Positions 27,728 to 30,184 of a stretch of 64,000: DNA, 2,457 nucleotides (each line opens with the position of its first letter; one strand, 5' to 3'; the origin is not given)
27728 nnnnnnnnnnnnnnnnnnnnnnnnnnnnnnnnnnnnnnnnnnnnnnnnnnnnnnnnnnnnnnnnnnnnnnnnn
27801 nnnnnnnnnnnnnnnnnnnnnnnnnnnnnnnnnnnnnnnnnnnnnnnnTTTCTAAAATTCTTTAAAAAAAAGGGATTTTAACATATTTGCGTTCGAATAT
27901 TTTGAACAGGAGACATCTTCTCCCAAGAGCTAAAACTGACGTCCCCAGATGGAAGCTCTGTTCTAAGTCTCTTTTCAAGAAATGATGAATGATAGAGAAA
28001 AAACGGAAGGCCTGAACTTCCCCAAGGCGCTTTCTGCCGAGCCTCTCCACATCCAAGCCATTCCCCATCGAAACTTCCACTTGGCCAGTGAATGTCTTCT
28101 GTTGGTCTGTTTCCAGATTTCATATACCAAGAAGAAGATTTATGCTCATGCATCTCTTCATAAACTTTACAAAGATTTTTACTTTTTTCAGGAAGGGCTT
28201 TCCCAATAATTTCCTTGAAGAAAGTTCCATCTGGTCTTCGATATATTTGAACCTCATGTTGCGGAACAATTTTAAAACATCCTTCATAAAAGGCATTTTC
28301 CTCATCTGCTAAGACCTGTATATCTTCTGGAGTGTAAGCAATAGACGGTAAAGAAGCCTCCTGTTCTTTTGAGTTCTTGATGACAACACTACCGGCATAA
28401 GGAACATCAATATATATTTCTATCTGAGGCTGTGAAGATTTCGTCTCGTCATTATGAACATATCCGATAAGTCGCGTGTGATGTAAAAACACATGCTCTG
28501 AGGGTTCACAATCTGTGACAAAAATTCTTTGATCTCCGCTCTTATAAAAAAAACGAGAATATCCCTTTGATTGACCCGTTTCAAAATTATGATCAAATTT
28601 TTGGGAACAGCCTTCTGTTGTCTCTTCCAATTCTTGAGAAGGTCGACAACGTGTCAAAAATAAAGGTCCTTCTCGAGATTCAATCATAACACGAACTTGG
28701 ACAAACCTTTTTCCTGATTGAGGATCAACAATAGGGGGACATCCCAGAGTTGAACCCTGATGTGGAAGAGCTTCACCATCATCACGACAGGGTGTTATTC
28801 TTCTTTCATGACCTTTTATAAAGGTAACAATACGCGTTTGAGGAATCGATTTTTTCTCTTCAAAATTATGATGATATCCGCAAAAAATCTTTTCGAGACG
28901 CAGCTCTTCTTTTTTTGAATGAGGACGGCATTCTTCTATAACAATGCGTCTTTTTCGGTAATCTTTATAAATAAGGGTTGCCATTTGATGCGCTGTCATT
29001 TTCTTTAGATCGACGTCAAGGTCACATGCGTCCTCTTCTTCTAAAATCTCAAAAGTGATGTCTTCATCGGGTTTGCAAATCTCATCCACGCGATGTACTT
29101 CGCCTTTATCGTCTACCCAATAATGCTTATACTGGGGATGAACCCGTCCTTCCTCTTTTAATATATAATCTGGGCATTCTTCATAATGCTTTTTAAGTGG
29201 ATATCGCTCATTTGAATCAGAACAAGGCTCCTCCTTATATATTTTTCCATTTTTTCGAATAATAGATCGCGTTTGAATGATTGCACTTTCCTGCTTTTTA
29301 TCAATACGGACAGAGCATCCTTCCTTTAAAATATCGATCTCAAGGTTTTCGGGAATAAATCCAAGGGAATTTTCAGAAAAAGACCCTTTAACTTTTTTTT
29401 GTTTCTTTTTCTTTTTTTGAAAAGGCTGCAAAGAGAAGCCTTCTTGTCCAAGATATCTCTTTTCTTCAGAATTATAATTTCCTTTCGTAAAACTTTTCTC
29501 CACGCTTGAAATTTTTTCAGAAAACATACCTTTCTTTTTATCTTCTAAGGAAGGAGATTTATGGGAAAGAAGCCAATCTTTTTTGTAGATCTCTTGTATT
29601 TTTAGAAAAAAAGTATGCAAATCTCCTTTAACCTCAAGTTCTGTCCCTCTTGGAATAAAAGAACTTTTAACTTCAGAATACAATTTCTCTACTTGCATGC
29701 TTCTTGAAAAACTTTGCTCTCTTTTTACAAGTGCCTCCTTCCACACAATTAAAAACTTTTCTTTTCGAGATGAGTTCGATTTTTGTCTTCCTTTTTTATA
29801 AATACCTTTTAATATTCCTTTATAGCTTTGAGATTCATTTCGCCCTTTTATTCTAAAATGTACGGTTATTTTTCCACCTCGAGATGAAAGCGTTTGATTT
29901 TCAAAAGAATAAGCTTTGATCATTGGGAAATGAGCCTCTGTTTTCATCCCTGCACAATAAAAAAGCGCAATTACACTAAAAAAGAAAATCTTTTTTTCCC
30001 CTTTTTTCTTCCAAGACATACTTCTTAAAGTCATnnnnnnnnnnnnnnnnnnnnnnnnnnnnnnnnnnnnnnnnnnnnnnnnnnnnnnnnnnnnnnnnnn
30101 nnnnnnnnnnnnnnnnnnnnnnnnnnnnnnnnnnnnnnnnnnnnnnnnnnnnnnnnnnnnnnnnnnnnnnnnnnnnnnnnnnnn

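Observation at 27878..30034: Novel 718-aa secreted cysteine/lysine-rich protein inserted between virB10 and virB11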

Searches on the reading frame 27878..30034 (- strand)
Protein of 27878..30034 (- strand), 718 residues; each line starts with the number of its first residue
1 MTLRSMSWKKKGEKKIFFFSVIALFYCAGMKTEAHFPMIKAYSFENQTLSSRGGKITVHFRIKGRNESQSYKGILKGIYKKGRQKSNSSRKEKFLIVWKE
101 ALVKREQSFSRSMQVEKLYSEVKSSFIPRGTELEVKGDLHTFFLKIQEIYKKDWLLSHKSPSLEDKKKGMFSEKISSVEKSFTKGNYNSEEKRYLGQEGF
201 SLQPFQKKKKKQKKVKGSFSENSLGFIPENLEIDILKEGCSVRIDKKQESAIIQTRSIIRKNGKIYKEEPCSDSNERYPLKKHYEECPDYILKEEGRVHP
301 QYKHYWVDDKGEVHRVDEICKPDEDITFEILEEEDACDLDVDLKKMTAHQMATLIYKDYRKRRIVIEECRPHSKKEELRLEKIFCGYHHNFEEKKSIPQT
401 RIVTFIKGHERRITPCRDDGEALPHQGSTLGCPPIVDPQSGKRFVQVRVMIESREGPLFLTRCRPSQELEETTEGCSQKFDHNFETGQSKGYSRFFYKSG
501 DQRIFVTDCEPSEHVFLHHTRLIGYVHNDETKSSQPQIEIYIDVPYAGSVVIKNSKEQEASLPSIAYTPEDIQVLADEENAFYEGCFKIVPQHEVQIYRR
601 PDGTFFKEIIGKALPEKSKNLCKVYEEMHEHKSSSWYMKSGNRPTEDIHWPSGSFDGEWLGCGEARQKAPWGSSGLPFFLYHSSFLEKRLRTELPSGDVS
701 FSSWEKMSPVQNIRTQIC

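Call 4: search_protein_families(library=pfam, proteins=[window:27878-30034:-], max_evalue=0.01)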
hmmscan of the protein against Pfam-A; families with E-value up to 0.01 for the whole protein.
window:27878-30034:- (718 aa): 0 families

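Call 5: search_protein_families(library=ncbifam, proteins=[window:27878-30034:-], max_evalue=0.01)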
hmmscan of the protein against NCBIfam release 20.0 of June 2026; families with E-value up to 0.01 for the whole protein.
window:27878-30034:- (718 aa): 0 families

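Call 6: find_homologous_proteins(query=window:27878-30034:-, max_evalue=0.001)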
Query window:27878-30034:- (718 aa): 8 proteins with E <= 0.001 among 5350 candidates.
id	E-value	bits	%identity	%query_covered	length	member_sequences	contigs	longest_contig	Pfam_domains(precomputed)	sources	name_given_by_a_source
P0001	0.0e+0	1661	100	100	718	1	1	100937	-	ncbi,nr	ncbi:MAG: hypothetical protein JSS34_00255 [Proteobacteria bacterium]|nr:hypothetical protein [Pseud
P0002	2.8e-291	986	61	100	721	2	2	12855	-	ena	-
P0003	1.6e-268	911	56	100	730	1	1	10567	-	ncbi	-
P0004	1.2e-227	776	59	82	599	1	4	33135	-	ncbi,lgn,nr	ncbi:MAG: hypothetical protein B7Y25_01295 [Alphaproteobacteria bacterium 16-39-46]|nr:MAG: hypothet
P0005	3.2e-194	665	58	68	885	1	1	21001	-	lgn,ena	-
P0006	8.4e-175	601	54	68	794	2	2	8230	-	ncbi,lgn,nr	ncbi:MAG: hypothetical protein B7Y25_07375 [Alphaproteobacteria bacterium 16-39-46]|nr:MAG: hypothet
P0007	3.2e-171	589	51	73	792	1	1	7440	-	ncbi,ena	-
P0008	1.6e-161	557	41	88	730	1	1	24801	-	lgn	-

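Call 11: find_encoding_contigs(protein=P0002, flank=10000, max_places=3)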
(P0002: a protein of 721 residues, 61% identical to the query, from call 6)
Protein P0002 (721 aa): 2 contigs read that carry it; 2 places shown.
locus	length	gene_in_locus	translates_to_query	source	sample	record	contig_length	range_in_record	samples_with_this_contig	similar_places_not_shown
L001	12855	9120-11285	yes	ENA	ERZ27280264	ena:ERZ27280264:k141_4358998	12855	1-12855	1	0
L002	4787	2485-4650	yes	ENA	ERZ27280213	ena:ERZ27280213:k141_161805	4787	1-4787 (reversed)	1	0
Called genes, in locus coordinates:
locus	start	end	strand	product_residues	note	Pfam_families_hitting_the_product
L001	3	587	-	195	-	?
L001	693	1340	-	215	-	PF00994:MoCF_biosynth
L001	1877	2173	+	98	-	-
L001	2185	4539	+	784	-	PF27097:VirB4_TrbE_N (weak), PF03135:CagE_TrbE_VirB, PF19044:P-loop_TraG (faint)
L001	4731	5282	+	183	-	-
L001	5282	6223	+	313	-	PF04610:TrbL (weak)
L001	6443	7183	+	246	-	PF04335:VirB8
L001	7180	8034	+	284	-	PF03524:CagX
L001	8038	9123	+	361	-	PF03743:TrbI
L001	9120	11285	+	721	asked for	-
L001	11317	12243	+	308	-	PF00437:T2SSE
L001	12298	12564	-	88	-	PF00216:Bac_DNA_binding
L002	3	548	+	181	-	?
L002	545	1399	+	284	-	PF03524:CagX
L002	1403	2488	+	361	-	PF03743:TrbI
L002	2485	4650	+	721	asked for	-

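Call 12: find_encoding_contigs(protein=P0008, flank=10000, max_places=3)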
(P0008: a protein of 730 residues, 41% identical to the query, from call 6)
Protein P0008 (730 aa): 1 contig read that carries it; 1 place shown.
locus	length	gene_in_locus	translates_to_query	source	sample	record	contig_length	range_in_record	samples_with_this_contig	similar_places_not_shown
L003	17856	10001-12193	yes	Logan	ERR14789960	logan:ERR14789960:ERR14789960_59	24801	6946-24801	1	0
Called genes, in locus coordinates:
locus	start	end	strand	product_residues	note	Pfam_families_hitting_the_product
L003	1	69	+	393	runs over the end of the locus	-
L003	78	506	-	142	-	PF01381:HTH_3, PF13443:HTH_26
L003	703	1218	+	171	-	-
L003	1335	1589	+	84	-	-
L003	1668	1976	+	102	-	-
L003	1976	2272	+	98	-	-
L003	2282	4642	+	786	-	PF03135:CagE_TrbE_VirB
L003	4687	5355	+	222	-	-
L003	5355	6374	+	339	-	PF04610:TrbL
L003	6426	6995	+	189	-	-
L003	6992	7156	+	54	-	-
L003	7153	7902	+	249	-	PF04335:VirB8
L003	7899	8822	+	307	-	PF03524:CagX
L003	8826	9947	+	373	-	PF03743:TrbI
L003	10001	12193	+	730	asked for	-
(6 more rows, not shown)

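Call 13: find_encoding_contigs(protein=P0005, flank=10000, max_places=3)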
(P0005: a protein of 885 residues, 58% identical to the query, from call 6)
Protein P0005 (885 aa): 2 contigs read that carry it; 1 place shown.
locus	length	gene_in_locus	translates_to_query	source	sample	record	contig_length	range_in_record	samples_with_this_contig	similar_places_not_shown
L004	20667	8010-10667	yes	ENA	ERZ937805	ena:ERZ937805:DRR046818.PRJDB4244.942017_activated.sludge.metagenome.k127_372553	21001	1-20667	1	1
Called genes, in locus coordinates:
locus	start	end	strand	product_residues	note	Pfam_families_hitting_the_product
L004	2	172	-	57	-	?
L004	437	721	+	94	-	-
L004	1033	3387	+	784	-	PF03135:CagE_TrbE_VirB, PF19044:P-loop_TraG (weak)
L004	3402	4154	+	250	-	-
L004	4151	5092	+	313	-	PF04610:TrbL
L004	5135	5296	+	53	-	-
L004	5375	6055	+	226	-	PF04335:VirB8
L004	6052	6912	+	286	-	PF03524:CagX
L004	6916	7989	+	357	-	PF03743:TrbI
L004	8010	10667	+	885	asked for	-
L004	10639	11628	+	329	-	PF00437:T2SSE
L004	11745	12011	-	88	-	PF00216:Bac_DNA_binding, PF18175:HU-CCDC81_bac_2 (weak), PF18289:HU-CCDC81_euk_2 (weak)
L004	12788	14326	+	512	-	-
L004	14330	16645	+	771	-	PF00931:NB-ARC, PF13401:AAA_22 (faint), PF17874:TPR_MalT (faint), PF07719:TPR_2 (faint), PF13424:TPR_12 (weak)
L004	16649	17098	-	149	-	PF01381:HTH_3, PF12844:HTH_19 (weak), PF13443:HTH_26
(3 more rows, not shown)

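Call 16: find_encoding_contigs(protein=P0006, flank=10000, max_places=3)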
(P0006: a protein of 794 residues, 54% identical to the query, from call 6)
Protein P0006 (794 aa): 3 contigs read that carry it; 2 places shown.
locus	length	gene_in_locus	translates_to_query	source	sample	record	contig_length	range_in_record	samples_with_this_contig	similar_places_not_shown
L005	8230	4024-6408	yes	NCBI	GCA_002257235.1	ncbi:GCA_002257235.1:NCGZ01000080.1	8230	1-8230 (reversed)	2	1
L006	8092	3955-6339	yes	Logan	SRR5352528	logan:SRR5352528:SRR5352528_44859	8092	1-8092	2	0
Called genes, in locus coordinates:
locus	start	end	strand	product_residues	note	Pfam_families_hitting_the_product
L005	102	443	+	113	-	PF01609:DDE_Tnp_1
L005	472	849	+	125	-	-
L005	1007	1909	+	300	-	PF04335:VirB8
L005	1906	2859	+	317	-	PF03524:CagX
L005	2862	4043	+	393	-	PF03743:TrbI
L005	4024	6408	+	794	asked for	-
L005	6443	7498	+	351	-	PF00437:T2SSE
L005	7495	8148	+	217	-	-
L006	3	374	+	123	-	?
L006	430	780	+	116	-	-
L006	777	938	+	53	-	-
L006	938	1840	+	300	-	PF04335:VirB8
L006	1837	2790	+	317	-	PF03524:CagX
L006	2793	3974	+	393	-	PF03743:TrbI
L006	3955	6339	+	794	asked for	-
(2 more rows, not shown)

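Call 17: find_encoding_contigs(protein=P0004, flank=10000, max_places=3)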
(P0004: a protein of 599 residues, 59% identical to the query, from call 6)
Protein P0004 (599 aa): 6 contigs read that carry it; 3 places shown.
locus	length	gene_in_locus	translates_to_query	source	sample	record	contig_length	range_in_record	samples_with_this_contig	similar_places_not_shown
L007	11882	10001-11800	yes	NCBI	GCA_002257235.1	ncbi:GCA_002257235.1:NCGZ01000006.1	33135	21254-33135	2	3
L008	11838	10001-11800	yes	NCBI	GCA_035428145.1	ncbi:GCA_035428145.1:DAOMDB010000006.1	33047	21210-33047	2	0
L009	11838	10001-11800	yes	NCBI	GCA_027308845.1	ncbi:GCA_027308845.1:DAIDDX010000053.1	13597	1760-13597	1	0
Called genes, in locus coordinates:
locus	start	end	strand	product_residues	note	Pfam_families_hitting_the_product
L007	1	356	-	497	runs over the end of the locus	PF02321:OEP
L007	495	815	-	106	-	PF00581:Rhodanese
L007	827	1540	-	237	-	PF01135:PCMT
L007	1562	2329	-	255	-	PF00994:MoCF_biosynth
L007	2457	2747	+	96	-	-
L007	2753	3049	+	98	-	-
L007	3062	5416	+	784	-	PF27097:VirB4_TrbE_N (weak), PF03135:CagE_TrbE_VirB, PF19044:P-loop_TraG (faint)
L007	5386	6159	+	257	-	-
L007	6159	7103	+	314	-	PF04610:TrbL (weak)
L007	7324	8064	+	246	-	PF04335:VirB8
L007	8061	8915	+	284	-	PF03524:CagX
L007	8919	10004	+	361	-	PF03743:TrbI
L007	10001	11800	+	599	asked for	-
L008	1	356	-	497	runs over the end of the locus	PF02321:OEP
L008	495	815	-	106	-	PF00581:Rhodanese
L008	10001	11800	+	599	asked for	-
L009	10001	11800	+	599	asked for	-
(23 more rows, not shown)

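Call 20: search_solved_structures(query=A1, max_evalue=10)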
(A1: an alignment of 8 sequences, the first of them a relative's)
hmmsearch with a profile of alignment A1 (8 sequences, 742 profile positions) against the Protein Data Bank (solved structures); distinct sequences matched with E-value up to 10: 3.
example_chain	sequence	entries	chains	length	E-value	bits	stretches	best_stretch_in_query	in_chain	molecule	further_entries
8a3w_Q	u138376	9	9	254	2.6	9.6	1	111-205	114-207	Putative 60S ribosomal protein L19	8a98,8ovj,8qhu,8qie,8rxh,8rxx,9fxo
8ga8_L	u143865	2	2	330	3.1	9.3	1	109-241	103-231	Transcriptional regulatory protein PHO23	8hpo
3jcs_Q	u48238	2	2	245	3.9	9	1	127-205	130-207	ribosomal protein L19e | eL19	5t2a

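Call 21: search_protein_families(library=phrogs, proteins=[window:27878-30034:-], max_evalue=1)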
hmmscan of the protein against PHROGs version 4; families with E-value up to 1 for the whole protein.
window:27878-30034:- (718 aa): 1 family
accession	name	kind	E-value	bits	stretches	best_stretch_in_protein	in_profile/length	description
phrog_605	-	unknown function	0.25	11.9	0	517-575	23-75/196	-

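Call 24: predict_structure(alignment_id=A1)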
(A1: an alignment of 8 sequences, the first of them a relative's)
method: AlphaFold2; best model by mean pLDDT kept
length: 718 residues; sequences in the alignment: 8
mean_pLDDT: 58.0   pTM: 0.30
mean pLDDT of the five models: 58.0, 52.9, 50.4, 49.7, 49.1
residues with pLDDT >= 90: 6; 70-90: 292; 50-70: 98; < 50: 322
segments of 3 or more residues with pLDDT < 50: 1-51, 56-75, 84-94, 98-232, 248-251, 276-319, 321-339, 348-375, 555-560
pLDDT, mean of each block of 10 residues (from residue 1): 30 39 33 31 37 48 44 51 43 48 37 27 39 40 45 35 26 24 24 26 27 26 32 53 50 62 64 52 43 41 41 41 37 38 55 35 33 51 82 85 68 75 87 79 85 82 78 82 81 85 82 81 74 76 80 57 70 84 85 83 76 86 84 82 69 78 80 73 83 80 72 68
secondary structure, 60 per line:
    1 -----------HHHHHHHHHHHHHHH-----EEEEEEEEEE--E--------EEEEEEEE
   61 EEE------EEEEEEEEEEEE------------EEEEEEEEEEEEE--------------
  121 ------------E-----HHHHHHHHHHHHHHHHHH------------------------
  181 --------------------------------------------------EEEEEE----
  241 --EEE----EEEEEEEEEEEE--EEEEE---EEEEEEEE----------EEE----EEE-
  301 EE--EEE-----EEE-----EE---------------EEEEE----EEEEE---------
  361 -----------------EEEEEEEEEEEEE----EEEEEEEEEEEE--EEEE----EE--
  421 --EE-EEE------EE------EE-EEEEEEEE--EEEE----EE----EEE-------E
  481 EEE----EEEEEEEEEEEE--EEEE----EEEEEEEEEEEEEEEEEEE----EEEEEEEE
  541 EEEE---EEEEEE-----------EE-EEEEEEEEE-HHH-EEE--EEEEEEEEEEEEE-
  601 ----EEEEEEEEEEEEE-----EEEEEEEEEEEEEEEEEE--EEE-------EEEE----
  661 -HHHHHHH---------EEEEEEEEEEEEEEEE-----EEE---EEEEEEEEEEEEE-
elements in order (helices of 4 or more, strands of 3 or more residues): H12-26 E32-41 E53-63 E70-81 E94-106 H139-156 E231-236 E243-245 E250-261 E264-268 E272-279 E290-292 E297-299 E305-307 E313-315 E338-342 E347-351 E378-390 E395-406 E409-412 E426-428 E446-453 E456-459 E470-472 E480-483 E488-499 E502-505 E510-528 E533-544 E548-553 E568-576 E582-584 E587-599 E605-617 E623-640 E643-645 E653-656 H662-668 E678-693 E699-701 E705-717

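Call 28: search_protein_representatives(alignment_id=A1)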
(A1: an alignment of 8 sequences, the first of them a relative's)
Query: 8 sequences, 742 profile positions. Proteins with E-value up to 0.001 (for the whole library): 465; up to 1e-10: 380; up to 1e-30: 228. The best 150 are listed.
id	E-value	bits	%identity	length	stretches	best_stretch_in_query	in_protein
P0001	0.0e+00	1186.4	-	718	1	1-742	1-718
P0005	0.0e+00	1138.3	-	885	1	12-742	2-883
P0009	0.0e+00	1063.4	-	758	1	1-737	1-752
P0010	6.3e-156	537.4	-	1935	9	290-648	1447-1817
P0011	9.0e-134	464.1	-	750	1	10-742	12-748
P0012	1.2e-130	453.8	-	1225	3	257-649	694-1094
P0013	2.8e-125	436.0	-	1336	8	296-653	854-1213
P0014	1.1e-120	420.9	-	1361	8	295-650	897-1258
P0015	2.9e-118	412.8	-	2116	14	297-659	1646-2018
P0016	8.6e-118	411.3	-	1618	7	295-639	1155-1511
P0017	2.3e-106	373.5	-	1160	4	264-648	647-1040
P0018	7.4e-106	371.8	-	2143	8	261-652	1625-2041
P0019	1.1e-100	354.8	-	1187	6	308-652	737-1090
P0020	1.4e-97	344.5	-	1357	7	295-649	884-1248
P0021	7.3e-95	335.5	-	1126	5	301-654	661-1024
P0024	4.0e-91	323.1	-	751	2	260-654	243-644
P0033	1.3e-82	295.0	-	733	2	262-735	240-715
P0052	3.9e-77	276.8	-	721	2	263-730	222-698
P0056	1.6e-76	274.8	-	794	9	498-651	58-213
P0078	3.6e-68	247.2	-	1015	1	11-730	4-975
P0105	3.6e-63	230.7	-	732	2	251-736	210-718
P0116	3.2e-60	221.0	-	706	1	87-728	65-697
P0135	1.8e-56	208.5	-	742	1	97-729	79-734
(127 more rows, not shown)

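Call 30: search_protein_families(library=pfam, proteins=[P0009, P0011, P0012, P0024, P0033, P0052, P0078, P0105, P0135, P0116], max_evalue=0.01)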
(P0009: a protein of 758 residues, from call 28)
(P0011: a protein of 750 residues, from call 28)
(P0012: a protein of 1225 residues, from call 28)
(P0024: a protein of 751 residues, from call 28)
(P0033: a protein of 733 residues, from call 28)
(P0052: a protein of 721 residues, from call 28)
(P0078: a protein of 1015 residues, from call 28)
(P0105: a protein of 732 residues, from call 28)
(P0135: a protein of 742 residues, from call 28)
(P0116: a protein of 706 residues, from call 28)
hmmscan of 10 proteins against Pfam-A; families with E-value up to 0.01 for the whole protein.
P0009 (758 aa): 0 families

P0011 (750 aa): 0 families

P0012 (1225 aa): 0 families

P0024 (751 aa): 0 families

P0033 (733 aa): 0 families

P0052 (721 aa): 0 families

P0078 (1015 aa): 0 families

P0105 (732 aa): 0 families

P0135 (742 aa): 0 families

P0116 (706 aa): 0 families

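Call 31: list_cluster_members(proteins=[P0009, P0011, P0010, P0012, P0024, P0033, P0052, P0078, P0105, P0135])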
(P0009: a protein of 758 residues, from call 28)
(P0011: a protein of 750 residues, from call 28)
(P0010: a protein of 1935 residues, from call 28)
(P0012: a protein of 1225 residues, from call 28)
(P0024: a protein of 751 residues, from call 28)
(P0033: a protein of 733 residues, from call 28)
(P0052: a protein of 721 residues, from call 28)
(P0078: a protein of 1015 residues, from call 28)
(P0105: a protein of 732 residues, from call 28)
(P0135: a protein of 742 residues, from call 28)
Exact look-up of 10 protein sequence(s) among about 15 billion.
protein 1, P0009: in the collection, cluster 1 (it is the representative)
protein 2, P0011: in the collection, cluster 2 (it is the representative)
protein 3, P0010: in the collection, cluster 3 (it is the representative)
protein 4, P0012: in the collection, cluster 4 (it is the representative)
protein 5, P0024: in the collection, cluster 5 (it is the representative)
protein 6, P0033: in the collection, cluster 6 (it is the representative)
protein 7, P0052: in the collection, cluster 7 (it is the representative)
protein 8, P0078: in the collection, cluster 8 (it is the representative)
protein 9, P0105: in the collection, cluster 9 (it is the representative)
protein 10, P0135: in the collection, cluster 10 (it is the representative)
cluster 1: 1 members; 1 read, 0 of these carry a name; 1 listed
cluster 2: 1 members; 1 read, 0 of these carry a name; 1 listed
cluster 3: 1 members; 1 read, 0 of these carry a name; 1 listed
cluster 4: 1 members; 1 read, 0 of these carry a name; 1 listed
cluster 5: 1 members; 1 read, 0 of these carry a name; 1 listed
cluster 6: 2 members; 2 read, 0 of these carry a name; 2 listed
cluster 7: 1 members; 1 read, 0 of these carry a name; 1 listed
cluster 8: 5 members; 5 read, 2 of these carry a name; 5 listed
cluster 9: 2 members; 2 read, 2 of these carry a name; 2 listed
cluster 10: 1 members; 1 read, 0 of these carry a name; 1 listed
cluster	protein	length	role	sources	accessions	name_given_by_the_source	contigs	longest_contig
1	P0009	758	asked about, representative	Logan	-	-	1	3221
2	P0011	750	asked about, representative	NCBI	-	-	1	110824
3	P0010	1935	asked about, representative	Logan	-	-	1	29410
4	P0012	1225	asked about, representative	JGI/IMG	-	-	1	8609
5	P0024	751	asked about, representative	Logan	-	-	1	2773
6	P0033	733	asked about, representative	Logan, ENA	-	-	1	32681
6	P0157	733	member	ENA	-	-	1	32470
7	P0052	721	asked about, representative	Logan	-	-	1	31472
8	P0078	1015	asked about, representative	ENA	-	-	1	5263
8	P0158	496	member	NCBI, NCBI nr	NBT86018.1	MAG: hypothetical protein EBT45_05930, partial [Alphaproteobacteria bacterium] | hypothetical protein [Alphaproteobacteria bacterium]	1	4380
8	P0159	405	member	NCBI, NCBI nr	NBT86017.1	MAG: hypothetical protein EBT45_05925 [Alphaproteobacteria bacterium] | hypothetical protein [Alphaproteobacteria bacterium]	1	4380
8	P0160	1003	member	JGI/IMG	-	-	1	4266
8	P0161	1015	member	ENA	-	-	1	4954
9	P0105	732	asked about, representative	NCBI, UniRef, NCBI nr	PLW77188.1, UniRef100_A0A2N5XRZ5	hypothetical protein C0081_10975 [Cohaesibacter celericrescens] | Uncharacterized protein n=2 Tax=Cohaesibacter celericrescens TaxID=2067669 ...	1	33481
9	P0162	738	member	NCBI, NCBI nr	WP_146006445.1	hypothetical protein [Cohaesibacter celericrescens]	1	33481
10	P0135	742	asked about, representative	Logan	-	-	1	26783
